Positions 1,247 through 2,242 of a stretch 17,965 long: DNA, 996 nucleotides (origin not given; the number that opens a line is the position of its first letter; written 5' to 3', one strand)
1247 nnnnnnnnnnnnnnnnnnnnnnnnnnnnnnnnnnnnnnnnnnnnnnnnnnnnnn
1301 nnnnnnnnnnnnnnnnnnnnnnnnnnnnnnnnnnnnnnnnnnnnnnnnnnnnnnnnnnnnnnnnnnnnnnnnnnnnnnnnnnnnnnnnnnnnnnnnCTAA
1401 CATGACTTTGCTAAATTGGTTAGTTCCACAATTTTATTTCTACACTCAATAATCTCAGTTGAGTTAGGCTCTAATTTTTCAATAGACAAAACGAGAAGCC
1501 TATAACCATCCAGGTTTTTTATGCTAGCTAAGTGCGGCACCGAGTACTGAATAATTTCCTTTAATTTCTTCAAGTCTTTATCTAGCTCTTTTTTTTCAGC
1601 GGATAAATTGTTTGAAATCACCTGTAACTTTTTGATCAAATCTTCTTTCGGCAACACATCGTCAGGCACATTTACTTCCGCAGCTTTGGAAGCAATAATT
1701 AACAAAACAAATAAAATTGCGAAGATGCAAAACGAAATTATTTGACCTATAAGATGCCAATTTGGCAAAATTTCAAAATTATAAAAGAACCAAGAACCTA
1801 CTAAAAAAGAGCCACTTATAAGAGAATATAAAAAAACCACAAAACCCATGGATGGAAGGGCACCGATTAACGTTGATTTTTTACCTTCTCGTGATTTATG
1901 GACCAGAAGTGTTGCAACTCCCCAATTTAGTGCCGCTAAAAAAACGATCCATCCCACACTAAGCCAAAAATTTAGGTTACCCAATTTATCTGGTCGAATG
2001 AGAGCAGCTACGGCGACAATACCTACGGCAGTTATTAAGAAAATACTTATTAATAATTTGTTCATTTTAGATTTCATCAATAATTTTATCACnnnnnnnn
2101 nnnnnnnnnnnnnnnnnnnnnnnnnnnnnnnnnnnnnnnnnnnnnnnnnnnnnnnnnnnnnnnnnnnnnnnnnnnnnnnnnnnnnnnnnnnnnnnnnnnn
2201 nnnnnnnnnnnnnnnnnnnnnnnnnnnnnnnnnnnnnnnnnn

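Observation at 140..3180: Low-GC four-gene membrane-associated operon at tRNA-Ser: SPFH(Band_7_1)-SHOCT, 4-TM coiled-coil protein, zinc-ribbon protein and acidic C-terminally anchored protein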

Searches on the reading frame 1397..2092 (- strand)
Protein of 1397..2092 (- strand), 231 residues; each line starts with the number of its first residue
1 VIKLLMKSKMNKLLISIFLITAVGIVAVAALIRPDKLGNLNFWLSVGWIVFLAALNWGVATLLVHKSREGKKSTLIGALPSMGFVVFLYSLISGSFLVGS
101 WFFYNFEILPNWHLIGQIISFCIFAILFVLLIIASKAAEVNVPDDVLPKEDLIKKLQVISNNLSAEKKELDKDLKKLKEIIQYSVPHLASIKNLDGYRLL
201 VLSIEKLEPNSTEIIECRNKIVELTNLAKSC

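Call 4: search_protein_families(library=pfam, proteins=[window:1397-2092:-], max_evalue=1)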
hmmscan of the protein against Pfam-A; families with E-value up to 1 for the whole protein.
window:1397-2092:- (231 aa): 0 families

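Call 5: search_protein_families(library=padloc, proteins=[window:1397-2092:-], max_evalue=1)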
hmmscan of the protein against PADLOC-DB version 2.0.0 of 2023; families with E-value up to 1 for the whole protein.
window:1397-2092:- (231 aa): 1 family
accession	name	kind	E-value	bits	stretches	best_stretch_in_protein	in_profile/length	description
PDLC03841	LeoBC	-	0.62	7.1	1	19-72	461-510/601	-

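Call 23: find_homologous_proteins(query=window:1397-2092:-)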
Query window:1397-2092:- (231 aa): 3 proteins with E <= 0.001 among 1745 candidates.
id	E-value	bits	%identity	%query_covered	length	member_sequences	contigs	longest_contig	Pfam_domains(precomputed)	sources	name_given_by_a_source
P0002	1.9e-136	471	100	96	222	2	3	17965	-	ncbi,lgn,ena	-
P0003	4.0e-44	169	39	96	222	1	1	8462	-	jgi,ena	jgi:hypothetical protein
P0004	1.4e-42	164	41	96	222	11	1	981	-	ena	-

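Call 24: find_encoding_contigs(protein=P0003, flank=10000)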
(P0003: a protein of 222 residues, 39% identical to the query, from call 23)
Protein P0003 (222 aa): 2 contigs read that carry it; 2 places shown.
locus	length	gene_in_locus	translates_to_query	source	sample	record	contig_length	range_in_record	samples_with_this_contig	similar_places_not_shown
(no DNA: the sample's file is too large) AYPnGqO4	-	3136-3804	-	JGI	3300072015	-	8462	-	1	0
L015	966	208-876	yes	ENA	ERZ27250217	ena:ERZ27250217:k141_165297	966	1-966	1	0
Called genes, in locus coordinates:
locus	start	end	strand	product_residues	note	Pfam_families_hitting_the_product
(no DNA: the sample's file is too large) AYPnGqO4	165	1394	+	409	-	PF00589:Phage_integrase (weak)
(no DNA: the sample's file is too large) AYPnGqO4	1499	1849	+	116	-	-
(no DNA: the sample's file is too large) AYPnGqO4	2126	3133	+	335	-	PF13421:Band_7_1, PF01145:Band_7 (weak), PF09851:SHOCT (faint)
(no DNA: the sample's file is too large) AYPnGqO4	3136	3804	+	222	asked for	-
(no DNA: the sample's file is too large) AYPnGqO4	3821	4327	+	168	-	-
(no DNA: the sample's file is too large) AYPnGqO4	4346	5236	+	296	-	-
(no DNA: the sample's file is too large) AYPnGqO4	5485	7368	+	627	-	PF08238:Sel1 (weak)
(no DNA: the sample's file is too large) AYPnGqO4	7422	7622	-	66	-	-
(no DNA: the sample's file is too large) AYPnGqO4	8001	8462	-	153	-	?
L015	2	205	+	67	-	?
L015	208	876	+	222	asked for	-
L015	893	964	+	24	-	?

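Call 25: find_encoding_contigs(protein=P0002, flank=10000)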
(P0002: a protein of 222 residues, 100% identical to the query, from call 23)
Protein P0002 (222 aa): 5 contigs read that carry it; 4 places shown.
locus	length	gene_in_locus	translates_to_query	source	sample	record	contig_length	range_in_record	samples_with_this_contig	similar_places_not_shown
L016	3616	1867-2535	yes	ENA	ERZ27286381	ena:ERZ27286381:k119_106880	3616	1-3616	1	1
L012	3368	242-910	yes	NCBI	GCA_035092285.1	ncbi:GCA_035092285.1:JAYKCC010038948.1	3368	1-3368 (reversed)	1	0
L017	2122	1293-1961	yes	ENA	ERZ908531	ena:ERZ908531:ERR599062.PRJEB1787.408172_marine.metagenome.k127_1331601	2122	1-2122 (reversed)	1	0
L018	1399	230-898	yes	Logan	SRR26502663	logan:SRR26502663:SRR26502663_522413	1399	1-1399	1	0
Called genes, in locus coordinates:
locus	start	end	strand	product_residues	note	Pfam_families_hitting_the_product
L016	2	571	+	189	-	?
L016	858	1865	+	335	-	PF13421:Band_7_1, PF01145:Band_7 (weak), PF09851:SHOCT (weak)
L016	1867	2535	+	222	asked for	-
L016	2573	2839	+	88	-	-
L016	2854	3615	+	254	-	?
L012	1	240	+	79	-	?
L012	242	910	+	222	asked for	-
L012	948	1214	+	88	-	-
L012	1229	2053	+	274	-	-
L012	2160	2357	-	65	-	-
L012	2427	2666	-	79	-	-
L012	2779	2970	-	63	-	-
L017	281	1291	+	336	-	PF13421:Band_7_1, PF01145:Band_7 (weak), PF09851:SHOCT (weak)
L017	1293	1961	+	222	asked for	-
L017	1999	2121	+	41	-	?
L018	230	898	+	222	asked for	-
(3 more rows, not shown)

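Call 34: search_protein_families(library=ncbifam, proteins=[window:1397-2065:-], max_evalue=1)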
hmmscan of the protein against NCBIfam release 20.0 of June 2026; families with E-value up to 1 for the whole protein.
window:1397-2065:- (222 aa): 0 families

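Call 35: search_protein_families(library=phrogs, proteins=[window:1397-2065:-], max_evalue=1)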
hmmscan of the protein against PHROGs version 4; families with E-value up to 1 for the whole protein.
window:1397-2065:- (222 aa): 8 families
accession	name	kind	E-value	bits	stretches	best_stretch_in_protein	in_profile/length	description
phrog_6600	-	unknown function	0.048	14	1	115-171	103-167/285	-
phrog_18586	-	unknown function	0.059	13.5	1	154-216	201-261/268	-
phrog_1955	-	unknown function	0.11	13.8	1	109-171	9-56/106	-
phrog_2767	-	unknown function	0.14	11.9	1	92-173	326-390/442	-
phrog_18389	-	unknown function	0.18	12.9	1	113-191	10-86/98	-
phrog_11142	-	unknown function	0.4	11.2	1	156-191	35-70/239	-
phrog_5467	-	unknown function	0.5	10.2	1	141-205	314-379/552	-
phrog_30157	-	unknown function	0.63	11.1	1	62-125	8-74/103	-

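Call 74: predict_structure(alignment_id=A5)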
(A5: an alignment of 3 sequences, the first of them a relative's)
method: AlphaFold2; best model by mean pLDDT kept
length: 222 residues; sequences in the alignment: 3
mean_pLDDT: 61.0   pTM: 0.42
mean pLDDT of the five models: 61.0, 54.3, 53.5, 52.2, 51.3
residues with pLDDT >= 90: 0; 70-90: 68; 50-70: 104; < 50: 50
segments of 3 or more residues with pLDDT < 50: 1-4, 58-78, 89-101, 103-105, 124-130
pLDDT, mean of each block of 10 residues (from residue 1): 53 59 62 63 60 52 39 46 49 44 49 54 48 65 80 74 81 69 72 76 68 78 70
secondary structure, 60 per line:
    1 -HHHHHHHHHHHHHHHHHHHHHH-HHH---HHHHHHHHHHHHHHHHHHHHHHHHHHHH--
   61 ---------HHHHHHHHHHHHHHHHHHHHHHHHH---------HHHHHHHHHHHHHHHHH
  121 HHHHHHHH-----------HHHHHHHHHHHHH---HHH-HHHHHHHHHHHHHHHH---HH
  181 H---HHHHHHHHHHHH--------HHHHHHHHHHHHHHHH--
elements in order: H2-23 H31-58 H70-94 H104-128 H140-152 H160-175 H185-196 H205-220

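Call 107: search_solved_structures(query=A7, max_evalue=1)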
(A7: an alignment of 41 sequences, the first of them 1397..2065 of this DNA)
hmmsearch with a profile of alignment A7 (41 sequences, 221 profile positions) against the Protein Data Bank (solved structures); distinct sequences matched with E-value up to 1: 14.
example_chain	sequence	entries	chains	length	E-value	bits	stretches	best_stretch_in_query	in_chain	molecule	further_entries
2k7r_A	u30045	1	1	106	0.049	16.2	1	137-201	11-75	Primosomal protein dnaI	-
6egc_A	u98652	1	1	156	0.094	15.2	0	139-172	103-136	SC_2L4HC2_23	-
9oaa_B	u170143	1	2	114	0.11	15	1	159-214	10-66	Protein S100-A9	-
7qw5_A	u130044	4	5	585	0.21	14.1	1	167-217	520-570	Modification methylase BseCI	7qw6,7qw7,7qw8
1jb0_X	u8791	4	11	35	0.26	13.8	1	29-57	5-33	PHOTOSYSTEM I SUBUNIT PSAX | Photosystem I 4.8K protein | PsaX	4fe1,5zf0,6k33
4m4w_J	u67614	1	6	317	0.31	13.5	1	137-201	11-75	Primosomal protein DnaI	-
8vu3_W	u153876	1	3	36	0.42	13.1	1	28-56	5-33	Phosphorylase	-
6tra_X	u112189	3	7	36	0.47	13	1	29-56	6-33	Photosystem I 4.8K protein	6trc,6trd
3pcq_X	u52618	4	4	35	0.49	12.9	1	29-56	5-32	Photosystem I 4.8K protein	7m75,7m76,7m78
10eg_W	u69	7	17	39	0.52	12.8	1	28-55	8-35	Photosystem I 4.8K protein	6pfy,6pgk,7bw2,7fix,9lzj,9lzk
5tgw_A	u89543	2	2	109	0.53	12.8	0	184-220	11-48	PS1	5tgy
8w6e_A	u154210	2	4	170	0.8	12.2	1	136-220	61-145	HBC599 in complex with wFAP1.1 | wFAP1.1 structure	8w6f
8pin_A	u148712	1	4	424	0.93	12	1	153-199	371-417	D-3-phosphoglycerate dehydrogenase 2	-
5j0k_A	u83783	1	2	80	0.98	11.9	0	139-172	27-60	designed protein 2L4HC2_23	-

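Call 108: search_protein_families(library=pfam, alignment_id=A7, max_evalue=0.05)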
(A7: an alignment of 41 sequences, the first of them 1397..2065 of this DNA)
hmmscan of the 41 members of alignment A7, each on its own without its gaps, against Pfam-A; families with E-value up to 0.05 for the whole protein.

A. member 1, window:1397-2065:- (222 aa): 0 families

B. families by the number of members that match (of 41 scanned): 20 families
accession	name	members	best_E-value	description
PF19529.4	DUF6057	3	0.00084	Family of unknown function (DUF6057)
PF00335.26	Tetraspanin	3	0.0087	Tetraspanin family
PF14075.11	UBN_AB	2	0.031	Ubinuclein conserved middle domain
PF09973.14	DUF2208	1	0.003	Predicted membrane protein (DUF2208)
PF10930.13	DUF2737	1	0.0035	Protein of unknown function (DUF2737)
PF20096.4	DUF6486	1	0.0038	Family of unknown function (DUF6486)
PF13239.11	2TM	1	0.0049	2TM domain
PF04298.18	Zn_peptidase_2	1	0.0055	Putative neutral zinc metallopeptidase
PF23828.1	DUF7198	1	0.0061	Family of unknown function (DUF7198)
PF04120.17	Iron_permease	1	0.0082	Low affinity iron permease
PF01320.23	Colicin_Pyocin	1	0.019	Colicin immunity protein / pyocin immunity protein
PF20556.3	DUF6768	1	0.021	Family of unknown function (DUF6768)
PF12643.12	MazG-like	1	0.023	MazG-like family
PF14106.11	DUF4279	1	0.029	Domain of unknown function (DUF4279)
PF04418.17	DUF543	1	0.033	Domain of unknown function (DUF543)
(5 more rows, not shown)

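Call 109: search_protein_families(library=padloc, alignment_id=A7, max_evalue=0.05)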
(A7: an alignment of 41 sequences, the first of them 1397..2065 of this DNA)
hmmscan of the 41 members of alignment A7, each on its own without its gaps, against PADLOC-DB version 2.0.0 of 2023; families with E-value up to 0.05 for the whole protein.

A. member 1, window:1397-2065:- (222 aa): 0 families

B. families by the number of members that match (of 41 scanned): 7 families
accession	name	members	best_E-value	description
PDLC04770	PDC-M67B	2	0.00039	-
PDLC03794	RTasSLATT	1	0.0017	DRT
PDLC05009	PDC-S37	1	0.0018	-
PDLC03795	RTasSLATT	1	0.01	DRT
PDLC01044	Csa3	1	0.013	Type I-A associated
PDLC01570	typeIV_Cas11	1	0.019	CAS-IV-A; effector_SS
PDLC04586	PDC-M33C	1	0.026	-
